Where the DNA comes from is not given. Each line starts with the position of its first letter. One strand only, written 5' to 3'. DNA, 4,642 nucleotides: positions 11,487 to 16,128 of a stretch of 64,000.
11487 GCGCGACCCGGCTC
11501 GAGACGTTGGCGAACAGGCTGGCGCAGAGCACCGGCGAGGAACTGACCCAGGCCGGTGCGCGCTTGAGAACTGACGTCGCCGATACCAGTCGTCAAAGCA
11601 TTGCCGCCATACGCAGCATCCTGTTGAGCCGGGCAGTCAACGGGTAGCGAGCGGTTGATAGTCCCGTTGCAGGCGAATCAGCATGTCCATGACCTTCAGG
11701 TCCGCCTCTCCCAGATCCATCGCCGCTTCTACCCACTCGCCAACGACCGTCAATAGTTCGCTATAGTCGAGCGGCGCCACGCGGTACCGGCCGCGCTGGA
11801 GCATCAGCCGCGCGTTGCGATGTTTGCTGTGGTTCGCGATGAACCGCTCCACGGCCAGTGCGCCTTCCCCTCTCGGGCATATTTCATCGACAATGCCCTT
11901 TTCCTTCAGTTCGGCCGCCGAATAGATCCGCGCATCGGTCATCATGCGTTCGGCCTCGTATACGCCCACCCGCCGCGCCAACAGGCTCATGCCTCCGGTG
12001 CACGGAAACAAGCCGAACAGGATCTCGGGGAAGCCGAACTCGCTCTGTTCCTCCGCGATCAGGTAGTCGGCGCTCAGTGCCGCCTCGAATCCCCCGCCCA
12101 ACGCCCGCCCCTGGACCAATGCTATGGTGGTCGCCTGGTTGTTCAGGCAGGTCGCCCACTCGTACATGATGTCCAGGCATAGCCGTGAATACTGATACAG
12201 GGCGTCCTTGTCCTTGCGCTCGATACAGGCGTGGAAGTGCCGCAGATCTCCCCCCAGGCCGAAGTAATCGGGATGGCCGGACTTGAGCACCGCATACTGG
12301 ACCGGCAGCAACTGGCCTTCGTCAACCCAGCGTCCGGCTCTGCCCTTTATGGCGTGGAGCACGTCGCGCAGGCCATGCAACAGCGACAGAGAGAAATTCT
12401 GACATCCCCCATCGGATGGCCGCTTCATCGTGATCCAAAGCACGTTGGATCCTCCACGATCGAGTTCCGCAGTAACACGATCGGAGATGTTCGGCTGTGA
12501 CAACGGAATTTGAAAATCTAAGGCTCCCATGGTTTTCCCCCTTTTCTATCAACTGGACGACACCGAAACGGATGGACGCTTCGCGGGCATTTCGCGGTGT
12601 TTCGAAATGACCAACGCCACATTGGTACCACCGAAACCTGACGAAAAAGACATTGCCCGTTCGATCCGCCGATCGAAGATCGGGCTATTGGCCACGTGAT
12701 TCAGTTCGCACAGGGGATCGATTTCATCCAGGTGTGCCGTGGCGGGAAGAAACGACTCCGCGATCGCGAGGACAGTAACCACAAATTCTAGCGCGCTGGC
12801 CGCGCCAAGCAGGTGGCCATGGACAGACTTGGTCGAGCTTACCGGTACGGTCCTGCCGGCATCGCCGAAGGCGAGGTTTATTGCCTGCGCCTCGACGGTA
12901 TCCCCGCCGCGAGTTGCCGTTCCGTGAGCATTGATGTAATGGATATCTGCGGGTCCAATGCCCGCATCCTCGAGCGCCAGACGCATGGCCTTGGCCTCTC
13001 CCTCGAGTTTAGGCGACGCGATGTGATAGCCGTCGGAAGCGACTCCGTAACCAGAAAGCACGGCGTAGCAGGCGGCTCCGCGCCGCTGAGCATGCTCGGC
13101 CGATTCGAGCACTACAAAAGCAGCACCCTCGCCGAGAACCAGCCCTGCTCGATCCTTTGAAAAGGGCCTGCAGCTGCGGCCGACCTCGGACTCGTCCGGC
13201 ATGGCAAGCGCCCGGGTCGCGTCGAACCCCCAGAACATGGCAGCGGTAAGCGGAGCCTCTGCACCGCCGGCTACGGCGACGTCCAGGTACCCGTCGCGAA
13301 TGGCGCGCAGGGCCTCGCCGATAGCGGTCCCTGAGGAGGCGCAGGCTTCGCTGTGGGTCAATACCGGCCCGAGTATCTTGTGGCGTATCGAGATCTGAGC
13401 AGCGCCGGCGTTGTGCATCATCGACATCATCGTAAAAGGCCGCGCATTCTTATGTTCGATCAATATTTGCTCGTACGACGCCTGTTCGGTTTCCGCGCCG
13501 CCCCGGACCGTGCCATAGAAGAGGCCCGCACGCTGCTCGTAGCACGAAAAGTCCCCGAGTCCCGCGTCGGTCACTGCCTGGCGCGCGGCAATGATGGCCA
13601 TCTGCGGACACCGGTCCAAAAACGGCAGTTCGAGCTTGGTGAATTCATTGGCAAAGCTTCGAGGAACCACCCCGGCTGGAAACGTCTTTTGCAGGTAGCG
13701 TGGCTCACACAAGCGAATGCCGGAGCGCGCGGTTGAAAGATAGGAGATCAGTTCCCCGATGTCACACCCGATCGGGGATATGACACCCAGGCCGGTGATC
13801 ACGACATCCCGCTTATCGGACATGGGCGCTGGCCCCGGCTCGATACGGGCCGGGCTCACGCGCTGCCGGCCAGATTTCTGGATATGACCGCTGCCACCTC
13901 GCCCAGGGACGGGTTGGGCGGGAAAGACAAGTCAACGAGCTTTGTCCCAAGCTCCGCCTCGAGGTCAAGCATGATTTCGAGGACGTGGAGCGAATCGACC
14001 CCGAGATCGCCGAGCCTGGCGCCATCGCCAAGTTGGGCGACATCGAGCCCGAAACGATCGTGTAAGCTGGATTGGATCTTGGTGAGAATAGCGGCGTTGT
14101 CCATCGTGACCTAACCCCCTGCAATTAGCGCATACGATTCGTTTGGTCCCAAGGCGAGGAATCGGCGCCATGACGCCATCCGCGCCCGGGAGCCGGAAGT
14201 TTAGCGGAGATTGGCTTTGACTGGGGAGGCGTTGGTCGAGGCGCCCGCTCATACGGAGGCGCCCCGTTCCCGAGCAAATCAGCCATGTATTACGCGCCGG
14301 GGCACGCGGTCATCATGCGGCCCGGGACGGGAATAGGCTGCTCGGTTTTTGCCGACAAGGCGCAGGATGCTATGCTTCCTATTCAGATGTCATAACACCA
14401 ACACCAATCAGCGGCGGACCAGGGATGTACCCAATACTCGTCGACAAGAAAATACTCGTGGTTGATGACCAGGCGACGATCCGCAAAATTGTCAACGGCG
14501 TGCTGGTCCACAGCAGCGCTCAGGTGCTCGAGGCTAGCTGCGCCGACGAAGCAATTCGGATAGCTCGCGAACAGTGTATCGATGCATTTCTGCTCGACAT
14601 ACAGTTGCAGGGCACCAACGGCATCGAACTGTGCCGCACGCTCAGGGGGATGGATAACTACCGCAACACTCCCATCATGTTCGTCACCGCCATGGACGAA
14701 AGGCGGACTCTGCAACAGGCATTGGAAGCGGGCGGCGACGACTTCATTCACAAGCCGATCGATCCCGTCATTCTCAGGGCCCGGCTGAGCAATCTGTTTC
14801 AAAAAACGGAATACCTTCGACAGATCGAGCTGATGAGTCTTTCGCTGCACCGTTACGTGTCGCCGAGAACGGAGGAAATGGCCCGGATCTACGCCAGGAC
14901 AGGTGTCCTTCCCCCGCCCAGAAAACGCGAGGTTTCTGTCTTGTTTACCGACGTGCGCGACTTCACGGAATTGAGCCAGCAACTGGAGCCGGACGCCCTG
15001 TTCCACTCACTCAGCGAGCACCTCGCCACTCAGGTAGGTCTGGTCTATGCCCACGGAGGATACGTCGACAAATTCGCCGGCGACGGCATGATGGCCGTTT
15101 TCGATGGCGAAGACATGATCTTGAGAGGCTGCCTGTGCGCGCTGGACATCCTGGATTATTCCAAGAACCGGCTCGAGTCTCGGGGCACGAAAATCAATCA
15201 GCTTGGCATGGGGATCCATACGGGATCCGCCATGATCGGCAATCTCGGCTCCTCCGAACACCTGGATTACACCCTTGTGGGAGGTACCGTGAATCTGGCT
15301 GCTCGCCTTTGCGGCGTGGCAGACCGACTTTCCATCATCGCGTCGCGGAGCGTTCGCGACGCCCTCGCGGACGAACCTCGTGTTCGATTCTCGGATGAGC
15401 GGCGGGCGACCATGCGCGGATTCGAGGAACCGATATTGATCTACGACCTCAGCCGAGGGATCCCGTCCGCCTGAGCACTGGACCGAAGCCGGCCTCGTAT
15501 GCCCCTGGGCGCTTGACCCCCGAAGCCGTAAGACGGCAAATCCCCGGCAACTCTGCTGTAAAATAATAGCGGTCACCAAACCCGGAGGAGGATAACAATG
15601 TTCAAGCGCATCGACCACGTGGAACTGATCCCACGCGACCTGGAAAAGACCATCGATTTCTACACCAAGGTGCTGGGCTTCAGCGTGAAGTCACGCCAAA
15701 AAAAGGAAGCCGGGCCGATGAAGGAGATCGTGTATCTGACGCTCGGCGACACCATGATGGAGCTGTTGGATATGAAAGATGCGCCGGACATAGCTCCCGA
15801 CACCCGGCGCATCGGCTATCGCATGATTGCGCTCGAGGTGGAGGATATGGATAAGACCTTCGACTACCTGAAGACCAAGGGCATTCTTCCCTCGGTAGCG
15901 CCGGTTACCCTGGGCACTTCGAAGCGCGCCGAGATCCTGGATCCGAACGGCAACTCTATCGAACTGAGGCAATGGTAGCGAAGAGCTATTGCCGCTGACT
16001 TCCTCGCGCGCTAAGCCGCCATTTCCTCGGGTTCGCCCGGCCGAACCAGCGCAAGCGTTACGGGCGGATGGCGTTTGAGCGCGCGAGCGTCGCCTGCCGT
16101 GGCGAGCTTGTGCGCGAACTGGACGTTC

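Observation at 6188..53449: R2: a seven-copy ~140-nt intergenic element with conserved flanks and a hairpin maintained by compensatory changes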

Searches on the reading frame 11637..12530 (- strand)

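Call 73: search_protein_families(library=pfam, proteins=[window:11637-12530:-], max_evalue=0.00001)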
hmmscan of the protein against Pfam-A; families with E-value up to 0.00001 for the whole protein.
window:11637-12530:- (297 aa): 2 families
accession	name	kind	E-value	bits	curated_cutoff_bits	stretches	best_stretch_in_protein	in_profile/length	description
PF00378.25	ECH_1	-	2.5e-28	99.5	27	1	28-221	4-177/251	Enoyl-CoA hydratase/isomerase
PF16113.10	ECH_2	-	7.5e-13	49.1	27.2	1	77-245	36-200/335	Enoyl-CoA hydratase/isomerase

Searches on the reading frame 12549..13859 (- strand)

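Call 73: search_protein_families(library=pfam, proteins=[window:12549-13859:-], max_evalue=0.00001)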
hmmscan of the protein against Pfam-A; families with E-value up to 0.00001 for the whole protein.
window:12549-13859:- (436 aa): 2 families
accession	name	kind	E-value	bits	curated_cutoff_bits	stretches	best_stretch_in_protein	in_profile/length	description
PF00109.32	ketoacyl-synt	-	6.5e-40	137.8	20.8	1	17-257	2-252/252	Beta-ketoacyl synthase, N-terminal domain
PF02801.28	Ketoacyl-synt_C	-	2.4e-32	111.9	20.8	1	265-377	1-118/119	Beta-ketoacyl synthase, C-terminal domain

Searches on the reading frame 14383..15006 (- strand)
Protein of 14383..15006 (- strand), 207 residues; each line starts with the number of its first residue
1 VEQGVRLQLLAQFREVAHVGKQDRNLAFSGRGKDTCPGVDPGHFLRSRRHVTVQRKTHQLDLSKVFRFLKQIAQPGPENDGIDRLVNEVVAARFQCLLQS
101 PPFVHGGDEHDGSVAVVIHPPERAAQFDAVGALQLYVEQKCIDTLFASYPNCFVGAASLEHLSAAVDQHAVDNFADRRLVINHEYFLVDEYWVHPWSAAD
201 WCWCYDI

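Call 77: search_protein_families(library=pfam, proteins=[window:14383-15006:-], max_evalue=0.001)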
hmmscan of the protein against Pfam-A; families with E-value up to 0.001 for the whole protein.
window:14383-15006:- (207 aa): 0 families

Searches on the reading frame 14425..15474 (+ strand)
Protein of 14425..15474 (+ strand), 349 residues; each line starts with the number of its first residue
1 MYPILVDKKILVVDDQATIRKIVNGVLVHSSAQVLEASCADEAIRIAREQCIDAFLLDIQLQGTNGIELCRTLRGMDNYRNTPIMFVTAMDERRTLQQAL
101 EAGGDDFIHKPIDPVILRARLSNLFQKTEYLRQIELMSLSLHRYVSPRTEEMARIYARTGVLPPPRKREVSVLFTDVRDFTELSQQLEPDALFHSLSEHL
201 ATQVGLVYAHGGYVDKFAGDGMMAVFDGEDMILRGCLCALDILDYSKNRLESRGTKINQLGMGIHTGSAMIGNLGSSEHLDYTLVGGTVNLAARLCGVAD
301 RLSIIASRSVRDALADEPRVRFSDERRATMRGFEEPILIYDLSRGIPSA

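Call 73: search_protein_families(library=pfam, proteins=[window:14425-15474:+], max_evalue=0.00001)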
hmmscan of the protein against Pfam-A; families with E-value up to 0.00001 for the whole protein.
window:14425-15474:+ (349 aa): 2 families
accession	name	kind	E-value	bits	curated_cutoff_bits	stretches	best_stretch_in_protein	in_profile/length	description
PF00072.30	Response_reg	-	1.1e-24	87.1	30.2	1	10-121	1-110/111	Response regulator receiver domain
PF00211.25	Guanylate_cyc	-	2.1e-18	67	21.9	1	165-340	4-179/183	Adenylate and Guanylate cyclase catalytic domain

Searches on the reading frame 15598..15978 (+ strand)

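Call 73: search_protein_families(library=pfam, proteins=[window:15598-15978:+], max_evalue=0.00001)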
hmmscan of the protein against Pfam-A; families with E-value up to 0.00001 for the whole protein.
window:15598-15978:+ (126 aa): 2 families
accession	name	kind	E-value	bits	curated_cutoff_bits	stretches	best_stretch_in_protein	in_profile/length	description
PF00903.31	Glyoxalase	-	1.3e-21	77.7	20.6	1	4-123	1-121/121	Glyoxalase/Bleomycin resistance protein/Dioxygenase superfamily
PF13669.12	Glyoxalase_4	-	2.2e-09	38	27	1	6-102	1-97/109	Glyoxalase/Bleomycin resistance protein/Dioxygenase superfamily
